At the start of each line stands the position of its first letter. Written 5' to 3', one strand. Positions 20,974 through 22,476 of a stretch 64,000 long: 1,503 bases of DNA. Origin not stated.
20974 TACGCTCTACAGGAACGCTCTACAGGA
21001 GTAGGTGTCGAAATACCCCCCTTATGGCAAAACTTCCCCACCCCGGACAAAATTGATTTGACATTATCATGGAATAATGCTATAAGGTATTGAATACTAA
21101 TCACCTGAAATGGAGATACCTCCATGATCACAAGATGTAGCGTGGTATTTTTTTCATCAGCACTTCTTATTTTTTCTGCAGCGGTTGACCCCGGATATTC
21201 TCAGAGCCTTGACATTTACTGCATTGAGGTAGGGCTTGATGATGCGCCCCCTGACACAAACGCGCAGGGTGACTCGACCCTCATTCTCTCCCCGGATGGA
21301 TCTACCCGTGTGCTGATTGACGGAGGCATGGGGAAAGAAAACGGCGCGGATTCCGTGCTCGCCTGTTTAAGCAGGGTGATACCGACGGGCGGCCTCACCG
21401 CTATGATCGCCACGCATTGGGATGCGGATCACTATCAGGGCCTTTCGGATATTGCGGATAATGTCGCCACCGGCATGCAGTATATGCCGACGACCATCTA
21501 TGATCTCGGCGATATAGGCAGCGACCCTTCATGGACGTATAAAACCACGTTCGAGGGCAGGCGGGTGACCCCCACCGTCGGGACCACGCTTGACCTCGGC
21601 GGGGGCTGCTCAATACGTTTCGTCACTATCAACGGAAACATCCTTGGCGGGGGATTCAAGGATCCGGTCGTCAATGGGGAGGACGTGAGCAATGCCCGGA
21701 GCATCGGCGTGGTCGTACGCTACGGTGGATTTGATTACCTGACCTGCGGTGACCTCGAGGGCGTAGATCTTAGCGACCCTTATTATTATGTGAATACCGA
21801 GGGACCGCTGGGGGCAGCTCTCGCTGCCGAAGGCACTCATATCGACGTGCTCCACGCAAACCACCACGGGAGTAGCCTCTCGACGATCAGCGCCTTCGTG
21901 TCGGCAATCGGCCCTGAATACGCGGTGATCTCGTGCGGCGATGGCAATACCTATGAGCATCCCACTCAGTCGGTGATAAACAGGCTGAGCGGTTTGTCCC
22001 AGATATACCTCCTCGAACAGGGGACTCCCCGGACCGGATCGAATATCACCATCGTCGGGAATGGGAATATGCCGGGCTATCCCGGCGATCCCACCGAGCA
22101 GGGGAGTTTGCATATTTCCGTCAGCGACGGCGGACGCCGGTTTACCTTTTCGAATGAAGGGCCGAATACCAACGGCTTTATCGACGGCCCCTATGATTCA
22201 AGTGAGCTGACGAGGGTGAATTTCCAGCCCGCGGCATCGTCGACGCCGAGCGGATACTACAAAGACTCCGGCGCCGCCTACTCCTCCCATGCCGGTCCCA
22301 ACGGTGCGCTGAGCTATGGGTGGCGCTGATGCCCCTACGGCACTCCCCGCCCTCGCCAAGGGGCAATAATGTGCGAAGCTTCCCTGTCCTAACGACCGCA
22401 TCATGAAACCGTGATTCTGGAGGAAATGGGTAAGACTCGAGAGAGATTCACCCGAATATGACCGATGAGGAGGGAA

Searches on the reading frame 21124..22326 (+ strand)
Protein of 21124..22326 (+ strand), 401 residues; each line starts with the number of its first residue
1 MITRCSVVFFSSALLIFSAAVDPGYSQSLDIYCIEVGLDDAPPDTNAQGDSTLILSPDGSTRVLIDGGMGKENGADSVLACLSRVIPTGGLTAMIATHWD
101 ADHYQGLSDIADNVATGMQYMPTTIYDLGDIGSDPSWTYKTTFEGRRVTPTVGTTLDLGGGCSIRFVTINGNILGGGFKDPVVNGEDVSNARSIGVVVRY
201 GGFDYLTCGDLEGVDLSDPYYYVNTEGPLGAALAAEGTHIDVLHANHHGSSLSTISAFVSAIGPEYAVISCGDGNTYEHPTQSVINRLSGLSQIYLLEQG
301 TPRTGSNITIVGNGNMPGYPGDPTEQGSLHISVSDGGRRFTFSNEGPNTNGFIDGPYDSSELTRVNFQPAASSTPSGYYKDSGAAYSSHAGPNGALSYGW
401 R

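Call 11: search_protein_families(library=pfam, proteins=[window:21124-22326:+], max_evalue=0.01)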
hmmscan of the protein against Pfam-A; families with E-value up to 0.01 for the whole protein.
window:21124-22326:+ (401 aa): 2 families
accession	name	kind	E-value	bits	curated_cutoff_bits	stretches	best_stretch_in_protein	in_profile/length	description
PF00753.33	Lactamase_B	-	4.5e-06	27.2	22.7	1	48-272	5-195/196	Metallo-beta-lactamase superfamily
PF12706.13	Lactamase_B_2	-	0.0027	17.8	27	1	61-215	1-147/200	Beta-lactamase superfamily domain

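Call 14: search_protein_families(library=ncbifam, proteins=[window:21124-22326:+], max_evalue=10)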
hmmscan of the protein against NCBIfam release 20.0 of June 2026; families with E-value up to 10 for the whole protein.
window:21124-22326:+ (401 aa): 5 families
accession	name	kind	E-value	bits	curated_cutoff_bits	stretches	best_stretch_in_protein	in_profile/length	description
TIGR00361.1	ComEC_Rec2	equivalog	7.5e-12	44.2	190.05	2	238-289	599-650/663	DNA internalization-related competence protein ComEC/Rec2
NF041809.1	Avs1a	equivalog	2.2e-10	39.9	420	2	47-108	5-64/387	AVAST type 1 anti-phage system MBL fold metallo-hydrolase Avs1a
NF049846.1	blaAHM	exception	3.2e-06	26.3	590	2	187-288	191-279/304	AHM family subclass B3-like metallo-beta-lactamase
NF008580.0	PRK11539.1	equivalog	0.00024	19.6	969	1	239-289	659-709/758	ComEC family protein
TIGR03307.1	PhnP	equivalog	0.17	11.2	272.25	1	76-110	52-86/249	phosphonate metabolism protein PhnP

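Call 22: find_encoding_contigs(protein=window:21124-22326:+, flank=10000, max_places=6)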
Protein window:21124-22326:+ (401 aa): 6 contigs read that carry it; 6 places shown.
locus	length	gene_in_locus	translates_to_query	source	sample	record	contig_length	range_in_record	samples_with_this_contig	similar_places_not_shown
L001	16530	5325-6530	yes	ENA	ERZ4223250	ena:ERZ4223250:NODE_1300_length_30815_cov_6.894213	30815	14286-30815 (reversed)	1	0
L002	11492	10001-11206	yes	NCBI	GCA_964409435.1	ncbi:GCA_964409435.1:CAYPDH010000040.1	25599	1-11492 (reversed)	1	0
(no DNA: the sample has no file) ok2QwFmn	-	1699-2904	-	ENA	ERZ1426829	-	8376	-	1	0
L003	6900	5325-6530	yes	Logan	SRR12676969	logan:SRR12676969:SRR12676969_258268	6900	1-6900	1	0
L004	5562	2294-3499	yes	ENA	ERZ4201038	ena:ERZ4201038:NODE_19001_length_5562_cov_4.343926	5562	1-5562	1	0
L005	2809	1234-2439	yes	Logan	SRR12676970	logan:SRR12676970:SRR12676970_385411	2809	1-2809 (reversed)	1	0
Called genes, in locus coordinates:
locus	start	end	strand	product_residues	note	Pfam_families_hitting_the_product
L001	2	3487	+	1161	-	?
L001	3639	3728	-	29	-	-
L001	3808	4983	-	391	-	PF04055:Radical_SAM, PF13186:SPASM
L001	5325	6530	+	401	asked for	PF00753:Lactamase_B (faint)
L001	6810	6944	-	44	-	-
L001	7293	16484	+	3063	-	PF10091:Glycoamylase, PF06165:GH94_b-supersand, PF17167:Glyco_hydro_94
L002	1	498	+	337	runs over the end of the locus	-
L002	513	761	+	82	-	-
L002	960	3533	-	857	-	PF00690:Cation_ATPase_N, PF00122:E1-E2_ATPase, PF00702:Hydrolase, PF13246:Cation_ATPase, PF00689:Cation_ATPase_C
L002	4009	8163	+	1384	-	PF00082:Peptidase_S8, PF01839:FG-GAP (faint), PF13517:FG-GAP_3, PF00932:LTD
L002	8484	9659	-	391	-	PF04055:Radical_SAM, PF13186:SPASM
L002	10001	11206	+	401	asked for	PF00753:Lactamase_B (faint)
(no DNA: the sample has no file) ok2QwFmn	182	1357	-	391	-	PF04055:Radical_SAM, PF13186:SPASM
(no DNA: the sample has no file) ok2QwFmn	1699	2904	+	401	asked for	PF00753:Lactamase_B (faint)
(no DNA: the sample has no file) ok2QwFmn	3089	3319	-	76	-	-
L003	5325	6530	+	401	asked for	PF00753:Lactamase_B (faint)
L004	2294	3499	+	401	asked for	PF00753:Lactamase_B (faint)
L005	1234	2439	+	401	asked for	PF00753:Lactamase_B (faint)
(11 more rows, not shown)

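Call 55: find_homologous_proteins(query=window:21124-22326:+, max_evalue=0.00001)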
Query window:21124-22326:+ (401 aa): 60 proteins with E <= 0.00001 among 8000 candidates.
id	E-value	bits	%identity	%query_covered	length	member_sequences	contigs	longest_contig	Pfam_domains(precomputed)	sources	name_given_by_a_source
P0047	8.9e-269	909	100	100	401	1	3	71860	PF00753.34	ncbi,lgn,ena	ncbi:MAG: MBL fold metallo-hydrolase [Chlamydiota bacterium]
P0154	6.1e-97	343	53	90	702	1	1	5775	PF13360.14,PF25292.1,PF13570.14,PF00753.34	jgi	jgi:outer membrane protein assembly factor BamB/beta-lactamase superfamily II metal-dependent hydrol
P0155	1.3e-92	329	54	84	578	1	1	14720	PF00932.26,PF00753.34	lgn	-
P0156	2.0e-89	319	51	84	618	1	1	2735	PF01839.30,PF13517.13,PF00753.34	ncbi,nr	ncbi:MAG: MBL fold metallo-hydrolase [Candidatus Aureabacteria bacterium]|nr:MBL fold metallo-hydrol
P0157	2.1e-89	319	49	93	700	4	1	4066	PF13360.14,PF25292.1,PF13570.14,PF00753.34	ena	-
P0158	3.2e-89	318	50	92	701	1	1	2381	PF13360.14,PF25292.1,PF13570.14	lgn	-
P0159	2.5e-87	312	50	89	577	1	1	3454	PF00932.26,PF00753.34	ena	-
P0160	7.0e-86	307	48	92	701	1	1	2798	PF13360.14,PF25292.1,PF13570.14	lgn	-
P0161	1.3e-85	306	48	98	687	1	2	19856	PF13360.14,PF25292.1,PF13570.14,PF00753.34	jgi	jgi:outer membrane protein assembly factor BamB/beta-lactamase superfamily II metal-dependent hydrol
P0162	1.9e-85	306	49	91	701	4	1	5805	PF13360.14,PF25292.1,PF13570.14,PF00753.34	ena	-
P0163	2.2e-85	305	47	90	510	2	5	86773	-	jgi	jgi:beta-lactamase superfamily II metal-dependent hydrolase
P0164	8.6e-85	303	49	90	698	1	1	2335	PF13360.14,PF25292.1,PF13570.14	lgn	-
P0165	1.5e-82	296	49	88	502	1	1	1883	PF00753.34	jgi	jgi:beta-lactamase superfamily II metal-dependent hydrolase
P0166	2.2e-77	279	45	90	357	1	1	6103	-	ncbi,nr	ncbi:MAG: hypothetical protein NT045_08335, partial [Candidatus Aureabacteria bacterium]|nr:hypothet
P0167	2.5e-47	180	43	71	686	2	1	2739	-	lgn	-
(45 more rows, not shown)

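Call 74: find_encoding_contigs(protein=P0163, flank=10000, max_places=3)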
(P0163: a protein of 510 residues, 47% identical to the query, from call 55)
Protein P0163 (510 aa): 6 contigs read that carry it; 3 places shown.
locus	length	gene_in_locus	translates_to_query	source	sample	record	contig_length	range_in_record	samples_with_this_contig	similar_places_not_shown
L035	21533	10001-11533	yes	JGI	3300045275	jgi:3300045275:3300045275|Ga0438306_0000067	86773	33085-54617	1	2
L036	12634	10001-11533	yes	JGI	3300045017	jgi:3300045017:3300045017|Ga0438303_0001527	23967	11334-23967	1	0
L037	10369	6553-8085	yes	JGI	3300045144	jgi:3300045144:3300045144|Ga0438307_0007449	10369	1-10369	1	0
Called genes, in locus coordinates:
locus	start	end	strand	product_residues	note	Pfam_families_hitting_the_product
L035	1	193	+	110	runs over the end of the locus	PF00137:ATP-synt_C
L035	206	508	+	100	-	PF01990:ATP-synt_F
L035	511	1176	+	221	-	PF01991:vATP-synt_E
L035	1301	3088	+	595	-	PF02874:ATP-synt_ab_N, PF16886:ATP-synt_ab_Xtn, PF00006:ATP-synt_ab, PF22919:ATP-synt_VA_C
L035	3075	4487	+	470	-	PF02874:ATP-synt_ab_N, PF00006:ATP-synt_ab, PF22919:ATP-synt_VA_C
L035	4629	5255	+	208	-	PF01813:ATP-synt_D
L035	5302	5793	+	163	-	PF00582:Usp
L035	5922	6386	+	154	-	PF00359:PTS_EIIA_2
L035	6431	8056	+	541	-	PF02366:PMT (weak), PF13231:PMT_2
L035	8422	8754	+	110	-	-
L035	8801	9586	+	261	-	PF01869:BcrAD_BadFG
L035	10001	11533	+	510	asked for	-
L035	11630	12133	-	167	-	PF14520:HHH_5 (faint), PF00633:HHH (faint), PF12836:HHH_3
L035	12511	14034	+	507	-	PF01590:GAF, PF13185:GAF_2, PF13492:GAF_3, PF00158:Sigma54_activat, PF14532:Sigma54_activ_2, PF07724:AAA_2 (weak), PF07728:AAA_5, PF25601:AAA_lid_14, +2 more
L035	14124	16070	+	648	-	-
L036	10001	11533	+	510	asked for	-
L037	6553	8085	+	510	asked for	-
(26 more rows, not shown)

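Call 75: find_encoding_contigs(protein=P0155, flank=10000, max_places=3)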
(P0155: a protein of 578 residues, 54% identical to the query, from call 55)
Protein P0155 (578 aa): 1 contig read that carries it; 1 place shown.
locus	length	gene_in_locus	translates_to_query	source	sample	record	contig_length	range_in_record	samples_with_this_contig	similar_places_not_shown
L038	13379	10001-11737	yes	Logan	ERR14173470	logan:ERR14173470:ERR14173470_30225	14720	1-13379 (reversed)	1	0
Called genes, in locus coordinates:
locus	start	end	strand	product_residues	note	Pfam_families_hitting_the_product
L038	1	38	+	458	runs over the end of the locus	?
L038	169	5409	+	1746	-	PF00932:LTD, PF18884:TSP3_bac (weak), PF00932:LTD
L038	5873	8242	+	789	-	PF01364:Peptidase_C25, PF18884:TSP3_bac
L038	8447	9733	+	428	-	PF00753:Lactamase_B, PF18884:TSP3_bac (weak)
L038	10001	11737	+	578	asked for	PF00753:Lactamase_B, PF00932:LTD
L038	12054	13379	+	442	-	?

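Call 77: predict_structure(alignment_id=A5)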
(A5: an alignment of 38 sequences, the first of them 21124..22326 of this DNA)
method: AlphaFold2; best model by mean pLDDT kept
length: 401 residues; sequences in the alignment: 38
mean_pLDDT: 85.2   pTM: 0.84
mean pLDDT of the five models: 85.2, 85.0, 84.5, 83.2, 82.8
residues with pLDDT >= 90: 270; 70-90: 48; 50-70: 43; < 50: 40
segments of 3 or more residues with pLDDT < 50: 366-401
pLDDT, mean of each block of 10 residues (from residue 1): 58 66 78 87 76 97 97 92 94 97 96 89 97 90 98 97 98 96 92 97 97 77 94 96 97 96 97 89 96 95 92 65 81 96 93 93 53 41 36 38 37
secondary structure, 60 per line:
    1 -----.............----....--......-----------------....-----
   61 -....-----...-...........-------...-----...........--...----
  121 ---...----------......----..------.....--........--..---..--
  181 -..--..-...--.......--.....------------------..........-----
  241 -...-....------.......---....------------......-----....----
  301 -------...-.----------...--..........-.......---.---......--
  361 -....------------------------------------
elements in order: H6-18 H23-26 E29-34 E52-55 E62-65 H75-85 E93-95 H101-111 E124-126 H137-142 E155-159 E162-169 E194-200 E203-207 H226-235 E242-244 H246-249 H256-262 E266-269 H282-287 E293-296 E308-310 E328-334 E339-345 E353-358 H362-365

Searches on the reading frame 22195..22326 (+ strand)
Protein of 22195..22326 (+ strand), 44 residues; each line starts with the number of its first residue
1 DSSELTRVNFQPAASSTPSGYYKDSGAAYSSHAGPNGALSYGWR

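Call 13: search_protein_families(library=pfam, proteins=[window:22195-22326:+], max_evalue=10)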
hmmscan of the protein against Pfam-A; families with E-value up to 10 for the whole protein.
seq(44 aa): 0 families

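Call 14: search_protein_families(library=ncbifam, proteins=[window:22195-22326:+], max_evalue=10)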
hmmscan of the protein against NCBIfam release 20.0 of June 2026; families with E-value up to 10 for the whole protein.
seq(44 aa): 0 families

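Call 45: search_protein_representatives(alignment_id=A2)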
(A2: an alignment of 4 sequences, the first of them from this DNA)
Query: 4 sequences, 39 profile positions. Proteins with E-value up to 0.001 (for the whole library): 827; up to 1e-10: 127; up to 1e-30: 2. The best 150 are listed.
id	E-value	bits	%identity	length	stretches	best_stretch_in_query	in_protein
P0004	7.5e-63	224.1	-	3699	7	1-38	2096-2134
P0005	3.4e-43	161.2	-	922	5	4-38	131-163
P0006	5.7e-25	102.9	-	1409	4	4-38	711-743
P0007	1.5e-24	101.6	-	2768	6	7-38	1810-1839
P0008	1.8e-23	98.1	-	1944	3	5-38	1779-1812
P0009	2.0e-23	98.0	-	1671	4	4-38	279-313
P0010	9.8e-23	95.7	-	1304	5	4-38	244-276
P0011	4.5e-22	93.6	-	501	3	7-38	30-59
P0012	1.2e-21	92.2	-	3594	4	3-38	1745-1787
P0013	6.9e-20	86.6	-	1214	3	5-38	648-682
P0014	1.1e-19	86.0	-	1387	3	6-38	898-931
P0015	1.7e-19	85.4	-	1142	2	5-38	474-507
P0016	5.6e-19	83.7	-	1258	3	3-38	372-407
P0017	6.0e-19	83.6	-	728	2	5-38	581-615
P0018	7.4e-19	83.3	-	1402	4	7-32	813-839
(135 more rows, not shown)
